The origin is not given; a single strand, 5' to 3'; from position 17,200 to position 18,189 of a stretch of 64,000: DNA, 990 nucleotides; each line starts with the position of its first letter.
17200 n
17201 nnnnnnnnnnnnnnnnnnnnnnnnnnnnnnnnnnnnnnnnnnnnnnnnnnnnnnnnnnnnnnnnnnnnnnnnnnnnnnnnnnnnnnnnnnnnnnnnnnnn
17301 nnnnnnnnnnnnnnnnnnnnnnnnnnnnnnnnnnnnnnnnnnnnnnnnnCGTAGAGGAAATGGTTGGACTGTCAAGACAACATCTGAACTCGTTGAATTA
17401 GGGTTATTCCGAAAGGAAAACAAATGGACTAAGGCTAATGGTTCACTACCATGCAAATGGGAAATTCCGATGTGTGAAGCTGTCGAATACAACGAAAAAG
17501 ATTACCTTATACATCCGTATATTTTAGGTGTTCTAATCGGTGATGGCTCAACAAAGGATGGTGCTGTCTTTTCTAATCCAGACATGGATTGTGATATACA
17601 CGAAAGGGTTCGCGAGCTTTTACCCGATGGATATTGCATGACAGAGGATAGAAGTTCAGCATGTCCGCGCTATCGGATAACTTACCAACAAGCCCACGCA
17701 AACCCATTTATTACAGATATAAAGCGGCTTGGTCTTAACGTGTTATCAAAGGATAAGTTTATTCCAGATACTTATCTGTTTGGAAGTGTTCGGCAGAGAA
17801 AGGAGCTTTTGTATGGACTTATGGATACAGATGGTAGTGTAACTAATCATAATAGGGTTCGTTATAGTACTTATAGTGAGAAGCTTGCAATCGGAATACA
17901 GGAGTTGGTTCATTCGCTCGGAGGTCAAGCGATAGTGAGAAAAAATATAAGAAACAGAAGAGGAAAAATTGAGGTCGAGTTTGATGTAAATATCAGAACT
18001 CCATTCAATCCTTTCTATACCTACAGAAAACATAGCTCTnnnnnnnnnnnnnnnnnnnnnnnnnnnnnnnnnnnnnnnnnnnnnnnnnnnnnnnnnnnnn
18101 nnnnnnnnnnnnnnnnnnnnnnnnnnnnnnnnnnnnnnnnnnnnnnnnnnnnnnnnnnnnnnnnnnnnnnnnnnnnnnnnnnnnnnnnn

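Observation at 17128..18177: Intein lacking a Cys/Ser-1 nucleophile (class-3-like WCT pattern) with a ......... endonuclease, inserted in the P-loop of the SNF2 helicase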

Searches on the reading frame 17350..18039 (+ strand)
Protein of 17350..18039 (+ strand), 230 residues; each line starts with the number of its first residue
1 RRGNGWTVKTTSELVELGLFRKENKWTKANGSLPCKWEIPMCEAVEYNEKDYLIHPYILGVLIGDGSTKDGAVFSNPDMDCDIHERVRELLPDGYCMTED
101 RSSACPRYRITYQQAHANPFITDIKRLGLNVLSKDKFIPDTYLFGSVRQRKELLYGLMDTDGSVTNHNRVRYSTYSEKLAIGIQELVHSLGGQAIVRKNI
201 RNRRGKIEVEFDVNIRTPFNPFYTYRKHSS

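Call 72: search_solved_structures(query=window:17350-18039:+, max_evalue=1, show_alignments=1)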
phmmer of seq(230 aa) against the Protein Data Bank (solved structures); distinct sequences matched with E-value up to 1: 6.
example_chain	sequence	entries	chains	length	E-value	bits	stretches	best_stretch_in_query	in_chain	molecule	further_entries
1jva_A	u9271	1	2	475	0.0012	21.5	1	56-192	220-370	VMA1-DERIVED HOMING ENDONUCLEASE X10SSS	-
1um2_A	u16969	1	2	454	0.0013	21.3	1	56-192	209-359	ENDONUCLEASE PI-SCEI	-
1dfa_A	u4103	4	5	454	0.0013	21.3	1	56-192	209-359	PI-SCEI ENDONUCLEASE | ENDONUCLEASE PI-SCEI | PI-SCEI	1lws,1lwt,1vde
1ef0_A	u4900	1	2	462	0.0014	21.3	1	56-192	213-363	PI-SCEI ENDONUCLEASE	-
9cop_A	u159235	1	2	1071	0.0084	18.7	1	56-192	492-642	V-type proton ATPase catalytic subunit A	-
2cw7_A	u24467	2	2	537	0.34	13.4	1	130-195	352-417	Endonuclease PI-PkoII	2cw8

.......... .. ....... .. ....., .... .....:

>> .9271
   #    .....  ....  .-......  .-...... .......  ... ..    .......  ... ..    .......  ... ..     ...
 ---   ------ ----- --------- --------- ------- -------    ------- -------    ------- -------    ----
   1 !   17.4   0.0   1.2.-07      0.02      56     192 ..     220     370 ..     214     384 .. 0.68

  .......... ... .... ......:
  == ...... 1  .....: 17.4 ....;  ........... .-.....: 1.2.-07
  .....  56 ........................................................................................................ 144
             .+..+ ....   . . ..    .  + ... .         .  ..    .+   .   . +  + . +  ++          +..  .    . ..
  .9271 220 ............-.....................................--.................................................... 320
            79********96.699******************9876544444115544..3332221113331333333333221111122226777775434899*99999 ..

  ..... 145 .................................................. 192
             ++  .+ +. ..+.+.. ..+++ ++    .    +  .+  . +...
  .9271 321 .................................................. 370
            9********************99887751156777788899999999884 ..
